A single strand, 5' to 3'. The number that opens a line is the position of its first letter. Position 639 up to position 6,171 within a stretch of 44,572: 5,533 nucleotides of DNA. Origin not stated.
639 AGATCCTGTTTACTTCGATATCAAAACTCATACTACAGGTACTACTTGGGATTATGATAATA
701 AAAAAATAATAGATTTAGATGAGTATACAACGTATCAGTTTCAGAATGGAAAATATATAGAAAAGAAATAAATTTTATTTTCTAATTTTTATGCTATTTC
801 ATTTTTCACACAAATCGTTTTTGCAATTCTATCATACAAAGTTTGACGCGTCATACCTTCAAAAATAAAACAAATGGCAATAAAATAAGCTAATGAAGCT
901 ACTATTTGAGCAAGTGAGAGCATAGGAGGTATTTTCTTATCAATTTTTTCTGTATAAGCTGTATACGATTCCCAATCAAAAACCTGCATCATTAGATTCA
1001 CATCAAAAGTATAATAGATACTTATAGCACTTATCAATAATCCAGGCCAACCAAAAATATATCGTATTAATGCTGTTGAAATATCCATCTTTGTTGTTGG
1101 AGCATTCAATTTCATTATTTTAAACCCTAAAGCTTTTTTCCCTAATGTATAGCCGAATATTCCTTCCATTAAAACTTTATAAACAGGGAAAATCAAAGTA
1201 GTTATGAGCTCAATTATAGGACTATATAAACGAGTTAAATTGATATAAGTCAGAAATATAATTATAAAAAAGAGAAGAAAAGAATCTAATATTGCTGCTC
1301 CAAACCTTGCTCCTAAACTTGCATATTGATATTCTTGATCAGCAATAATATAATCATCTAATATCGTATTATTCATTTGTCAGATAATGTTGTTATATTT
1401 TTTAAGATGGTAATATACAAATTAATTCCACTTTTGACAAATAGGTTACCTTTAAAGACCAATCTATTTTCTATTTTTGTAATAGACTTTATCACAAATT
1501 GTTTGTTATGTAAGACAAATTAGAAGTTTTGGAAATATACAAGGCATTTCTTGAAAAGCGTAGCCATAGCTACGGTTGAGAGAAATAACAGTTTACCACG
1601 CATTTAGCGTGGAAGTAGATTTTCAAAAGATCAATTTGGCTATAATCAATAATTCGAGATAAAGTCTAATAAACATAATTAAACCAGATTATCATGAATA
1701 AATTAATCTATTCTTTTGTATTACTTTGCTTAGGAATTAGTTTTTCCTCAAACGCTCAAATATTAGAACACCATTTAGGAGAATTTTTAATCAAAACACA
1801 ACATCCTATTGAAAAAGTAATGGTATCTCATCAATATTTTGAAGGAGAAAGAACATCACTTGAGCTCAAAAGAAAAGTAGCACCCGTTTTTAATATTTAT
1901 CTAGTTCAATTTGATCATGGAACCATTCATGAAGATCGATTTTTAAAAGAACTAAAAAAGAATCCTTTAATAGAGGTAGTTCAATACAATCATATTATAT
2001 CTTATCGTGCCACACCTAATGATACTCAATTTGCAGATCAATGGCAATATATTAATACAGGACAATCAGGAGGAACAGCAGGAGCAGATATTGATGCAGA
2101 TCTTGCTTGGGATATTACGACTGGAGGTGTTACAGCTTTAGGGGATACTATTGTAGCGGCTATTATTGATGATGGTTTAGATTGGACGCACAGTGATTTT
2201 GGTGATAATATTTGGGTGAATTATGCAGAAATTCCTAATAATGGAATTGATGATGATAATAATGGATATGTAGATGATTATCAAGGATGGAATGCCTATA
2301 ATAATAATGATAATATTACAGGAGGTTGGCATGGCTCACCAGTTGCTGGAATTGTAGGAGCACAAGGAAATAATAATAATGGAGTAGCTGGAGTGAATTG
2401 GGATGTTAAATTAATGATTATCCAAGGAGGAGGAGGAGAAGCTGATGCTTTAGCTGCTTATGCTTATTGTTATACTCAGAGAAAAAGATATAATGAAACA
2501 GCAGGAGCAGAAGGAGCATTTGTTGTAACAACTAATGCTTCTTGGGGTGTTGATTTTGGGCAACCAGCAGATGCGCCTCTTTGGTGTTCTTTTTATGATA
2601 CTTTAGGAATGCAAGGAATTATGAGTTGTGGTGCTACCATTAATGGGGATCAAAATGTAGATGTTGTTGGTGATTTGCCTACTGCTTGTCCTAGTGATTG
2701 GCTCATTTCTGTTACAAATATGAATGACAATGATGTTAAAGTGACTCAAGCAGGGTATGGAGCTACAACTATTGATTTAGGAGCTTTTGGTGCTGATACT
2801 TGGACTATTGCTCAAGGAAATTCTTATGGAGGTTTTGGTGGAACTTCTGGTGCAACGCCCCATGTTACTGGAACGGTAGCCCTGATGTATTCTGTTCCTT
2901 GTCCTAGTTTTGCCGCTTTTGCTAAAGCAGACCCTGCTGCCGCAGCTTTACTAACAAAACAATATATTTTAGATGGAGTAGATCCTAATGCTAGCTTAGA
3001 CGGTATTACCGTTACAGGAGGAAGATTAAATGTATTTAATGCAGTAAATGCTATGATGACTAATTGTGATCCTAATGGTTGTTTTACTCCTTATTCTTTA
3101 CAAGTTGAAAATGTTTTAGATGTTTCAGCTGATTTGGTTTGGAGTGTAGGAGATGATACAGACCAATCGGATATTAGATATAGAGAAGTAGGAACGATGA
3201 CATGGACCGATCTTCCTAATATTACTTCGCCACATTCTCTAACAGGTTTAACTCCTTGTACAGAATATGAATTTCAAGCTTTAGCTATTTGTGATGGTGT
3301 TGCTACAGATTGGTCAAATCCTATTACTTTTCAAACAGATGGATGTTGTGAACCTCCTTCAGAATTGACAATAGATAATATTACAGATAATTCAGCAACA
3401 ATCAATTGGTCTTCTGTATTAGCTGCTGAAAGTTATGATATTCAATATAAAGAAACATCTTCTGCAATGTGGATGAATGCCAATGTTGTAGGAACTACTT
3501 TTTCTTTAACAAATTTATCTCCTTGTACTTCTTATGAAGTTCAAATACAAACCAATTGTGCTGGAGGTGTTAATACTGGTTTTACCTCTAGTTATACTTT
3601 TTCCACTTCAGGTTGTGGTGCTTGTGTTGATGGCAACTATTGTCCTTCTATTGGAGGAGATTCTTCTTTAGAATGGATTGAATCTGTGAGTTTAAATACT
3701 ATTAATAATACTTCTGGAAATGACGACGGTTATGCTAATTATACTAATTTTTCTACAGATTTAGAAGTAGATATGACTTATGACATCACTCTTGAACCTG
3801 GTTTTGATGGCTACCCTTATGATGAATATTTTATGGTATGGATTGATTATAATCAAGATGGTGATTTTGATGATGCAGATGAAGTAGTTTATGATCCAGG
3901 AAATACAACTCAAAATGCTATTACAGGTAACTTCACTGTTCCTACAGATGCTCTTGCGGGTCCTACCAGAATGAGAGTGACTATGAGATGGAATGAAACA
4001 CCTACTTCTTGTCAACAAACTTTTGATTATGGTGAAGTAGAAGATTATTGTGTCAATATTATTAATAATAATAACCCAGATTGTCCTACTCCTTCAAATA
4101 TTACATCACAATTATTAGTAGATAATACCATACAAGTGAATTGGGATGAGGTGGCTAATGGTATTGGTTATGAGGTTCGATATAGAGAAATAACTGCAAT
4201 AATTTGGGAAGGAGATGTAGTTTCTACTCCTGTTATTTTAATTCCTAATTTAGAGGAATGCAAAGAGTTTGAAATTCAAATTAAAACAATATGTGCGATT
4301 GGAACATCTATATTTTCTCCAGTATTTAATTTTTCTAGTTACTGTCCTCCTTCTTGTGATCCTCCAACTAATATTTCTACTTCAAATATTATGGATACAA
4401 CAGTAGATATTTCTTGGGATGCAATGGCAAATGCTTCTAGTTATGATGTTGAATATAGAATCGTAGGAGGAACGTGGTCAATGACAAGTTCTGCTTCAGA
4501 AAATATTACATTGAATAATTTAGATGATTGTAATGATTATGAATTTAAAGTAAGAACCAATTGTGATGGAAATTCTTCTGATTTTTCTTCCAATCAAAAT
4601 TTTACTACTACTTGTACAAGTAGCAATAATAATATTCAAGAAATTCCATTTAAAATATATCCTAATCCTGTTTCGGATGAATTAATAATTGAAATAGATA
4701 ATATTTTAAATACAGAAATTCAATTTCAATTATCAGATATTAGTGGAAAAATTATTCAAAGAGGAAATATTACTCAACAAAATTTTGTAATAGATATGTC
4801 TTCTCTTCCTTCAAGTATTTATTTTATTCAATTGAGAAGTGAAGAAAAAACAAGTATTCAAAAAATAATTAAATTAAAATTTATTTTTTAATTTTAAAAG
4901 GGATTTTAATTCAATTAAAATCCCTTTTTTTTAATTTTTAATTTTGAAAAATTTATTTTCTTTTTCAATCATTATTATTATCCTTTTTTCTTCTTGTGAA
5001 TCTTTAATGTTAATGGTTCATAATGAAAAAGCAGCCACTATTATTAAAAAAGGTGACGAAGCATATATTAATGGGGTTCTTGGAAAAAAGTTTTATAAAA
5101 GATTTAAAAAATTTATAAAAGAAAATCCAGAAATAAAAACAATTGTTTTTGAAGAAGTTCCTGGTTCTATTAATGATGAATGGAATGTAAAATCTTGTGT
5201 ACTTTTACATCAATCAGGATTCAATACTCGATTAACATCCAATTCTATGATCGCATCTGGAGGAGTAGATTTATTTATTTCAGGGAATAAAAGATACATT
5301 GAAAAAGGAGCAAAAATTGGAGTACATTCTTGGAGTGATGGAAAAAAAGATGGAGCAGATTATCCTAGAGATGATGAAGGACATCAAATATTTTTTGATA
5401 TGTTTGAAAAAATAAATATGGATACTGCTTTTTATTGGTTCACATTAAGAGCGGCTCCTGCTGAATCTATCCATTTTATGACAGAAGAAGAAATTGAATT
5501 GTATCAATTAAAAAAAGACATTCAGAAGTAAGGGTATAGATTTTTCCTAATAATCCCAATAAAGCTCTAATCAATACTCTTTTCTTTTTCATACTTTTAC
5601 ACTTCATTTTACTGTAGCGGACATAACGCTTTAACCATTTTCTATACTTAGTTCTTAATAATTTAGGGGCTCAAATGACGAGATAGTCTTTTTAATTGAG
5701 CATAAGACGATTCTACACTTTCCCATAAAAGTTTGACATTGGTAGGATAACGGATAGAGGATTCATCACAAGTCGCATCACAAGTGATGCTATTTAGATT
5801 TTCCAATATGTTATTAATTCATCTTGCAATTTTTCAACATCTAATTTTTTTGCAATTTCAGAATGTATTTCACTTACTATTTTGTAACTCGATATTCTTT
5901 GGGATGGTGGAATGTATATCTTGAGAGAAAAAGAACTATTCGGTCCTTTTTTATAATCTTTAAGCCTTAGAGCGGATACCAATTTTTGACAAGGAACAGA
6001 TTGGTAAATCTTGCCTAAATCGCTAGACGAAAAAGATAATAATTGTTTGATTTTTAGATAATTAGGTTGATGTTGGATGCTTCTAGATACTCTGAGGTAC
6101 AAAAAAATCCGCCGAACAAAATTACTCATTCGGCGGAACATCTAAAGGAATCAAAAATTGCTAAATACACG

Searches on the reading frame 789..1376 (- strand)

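Call 88: search_protein_families(library=pfam, proteins=[window:789-1376:-], max_evalue=0.001)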
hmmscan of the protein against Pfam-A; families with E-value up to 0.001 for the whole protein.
window:789-1376:- (195 aa): 1 family
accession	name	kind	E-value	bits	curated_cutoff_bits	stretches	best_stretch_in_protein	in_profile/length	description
PF06271.18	RDD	-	7.5e-14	52.6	24.1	1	18-186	1-137/137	RDD family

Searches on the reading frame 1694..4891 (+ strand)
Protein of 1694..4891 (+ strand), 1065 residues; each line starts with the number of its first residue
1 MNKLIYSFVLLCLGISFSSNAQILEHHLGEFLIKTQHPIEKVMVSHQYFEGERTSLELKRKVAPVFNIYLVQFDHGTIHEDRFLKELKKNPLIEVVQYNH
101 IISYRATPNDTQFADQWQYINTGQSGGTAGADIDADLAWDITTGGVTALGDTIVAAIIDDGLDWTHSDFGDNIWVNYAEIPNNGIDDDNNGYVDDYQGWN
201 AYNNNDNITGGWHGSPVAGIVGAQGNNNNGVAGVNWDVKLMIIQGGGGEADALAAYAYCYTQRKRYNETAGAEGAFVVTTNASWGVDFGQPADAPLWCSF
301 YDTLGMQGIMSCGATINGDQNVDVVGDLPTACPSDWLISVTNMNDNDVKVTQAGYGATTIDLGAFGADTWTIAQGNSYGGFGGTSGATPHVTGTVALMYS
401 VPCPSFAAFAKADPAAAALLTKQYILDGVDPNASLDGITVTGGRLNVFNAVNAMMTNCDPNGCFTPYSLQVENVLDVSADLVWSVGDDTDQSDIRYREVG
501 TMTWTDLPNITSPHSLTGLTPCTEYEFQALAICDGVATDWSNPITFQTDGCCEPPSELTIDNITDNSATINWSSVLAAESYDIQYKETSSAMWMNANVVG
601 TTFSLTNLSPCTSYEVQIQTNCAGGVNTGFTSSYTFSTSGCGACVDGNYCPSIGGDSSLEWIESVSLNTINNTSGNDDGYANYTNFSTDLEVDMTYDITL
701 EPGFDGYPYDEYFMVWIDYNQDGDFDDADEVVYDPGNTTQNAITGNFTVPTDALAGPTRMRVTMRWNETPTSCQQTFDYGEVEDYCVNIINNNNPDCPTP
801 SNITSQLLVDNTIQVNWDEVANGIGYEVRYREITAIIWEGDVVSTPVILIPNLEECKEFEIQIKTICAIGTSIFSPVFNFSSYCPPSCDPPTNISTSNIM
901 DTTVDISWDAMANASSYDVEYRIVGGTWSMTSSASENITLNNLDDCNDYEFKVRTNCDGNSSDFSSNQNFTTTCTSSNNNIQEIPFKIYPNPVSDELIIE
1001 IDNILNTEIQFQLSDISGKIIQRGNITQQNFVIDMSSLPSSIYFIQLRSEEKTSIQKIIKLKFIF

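Call 88: search_protein_families(library=pfam, proteins=[window:1694-4891:+], max_evalue=0.001)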
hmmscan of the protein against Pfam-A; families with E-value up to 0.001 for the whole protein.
window:1694-4891:+ (1065 aa): 7 families
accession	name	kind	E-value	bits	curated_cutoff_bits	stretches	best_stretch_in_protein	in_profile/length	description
PF00041.27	fn3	-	5.8e-34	116.6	25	3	554-626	2-74/84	Fibronectin type III domain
PF00082.27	Peptidase_S8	-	2.5e-22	80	21.8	1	150-400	1-255/288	Subtilase family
PF20009.4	GEVED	-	1.6e-21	77.3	24.4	1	712-788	1-78/78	GEVED domain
PF18962.6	Por_Secre_tail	-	4e-14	53.1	27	1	988-1059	1-74/75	Secretion system C-terminal sorting domain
PF25059.1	FN3_DSCAM-DSCAML_C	-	7.4e-11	42.7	39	0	579-638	21-82/89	DSCAM/DSCAML C-terminal Fn3-like domain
PF21605.3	CRLF2-like_D2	-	2.3e-09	37.7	27.3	0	890-958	3-72/94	Cytokine receptor-like factor 2-like, D2 domain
PF16656.11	Pur_ac_phosph_N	-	3.6e-06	27.9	30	0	558-638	6-93/93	Purple acid Phosphatase, N-terminal domain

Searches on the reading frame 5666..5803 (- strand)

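Call 92: search_protein_families(library=pfam, proteins=[window:5666-5803:-], max_evalue=1)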
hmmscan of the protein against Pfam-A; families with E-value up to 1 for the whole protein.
seq(46 aa): 0 families

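Call 93: search_protein_families(library=ncbifam, proteins=[window:5666-5803:-], max_evalue=1)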
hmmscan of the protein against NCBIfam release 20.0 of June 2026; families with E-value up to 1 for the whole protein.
seq(46 aa): 2 families
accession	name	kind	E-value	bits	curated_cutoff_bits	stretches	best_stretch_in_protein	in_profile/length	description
NF033593.1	transpos_ISNCY_1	equivalog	2.5e-05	23.2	325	1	4-42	131-169/444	ISNCY family transposase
NF033578.1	transpos_IS5_1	equivalog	4.4e-05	22.8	275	1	2-42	133-173/419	IS5 family transposase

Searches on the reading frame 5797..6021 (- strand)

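Call 92: search_protein_families(library=pfam, proteins=[window:5797-6021:-], max_evalue=1)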
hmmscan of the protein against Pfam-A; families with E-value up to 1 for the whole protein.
seq(75 aa): 1 family
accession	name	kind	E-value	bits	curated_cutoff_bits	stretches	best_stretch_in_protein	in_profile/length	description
PF20431.4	E_motif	-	0.048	14.4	27.3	1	44-68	23-47/63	E motif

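Call 93: search_protein_families(library=ncbifam, proteins=[window:5797-6021:-], max_evalue=1)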
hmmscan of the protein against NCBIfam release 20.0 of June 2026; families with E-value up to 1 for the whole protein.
seq(75 aa): 0 families
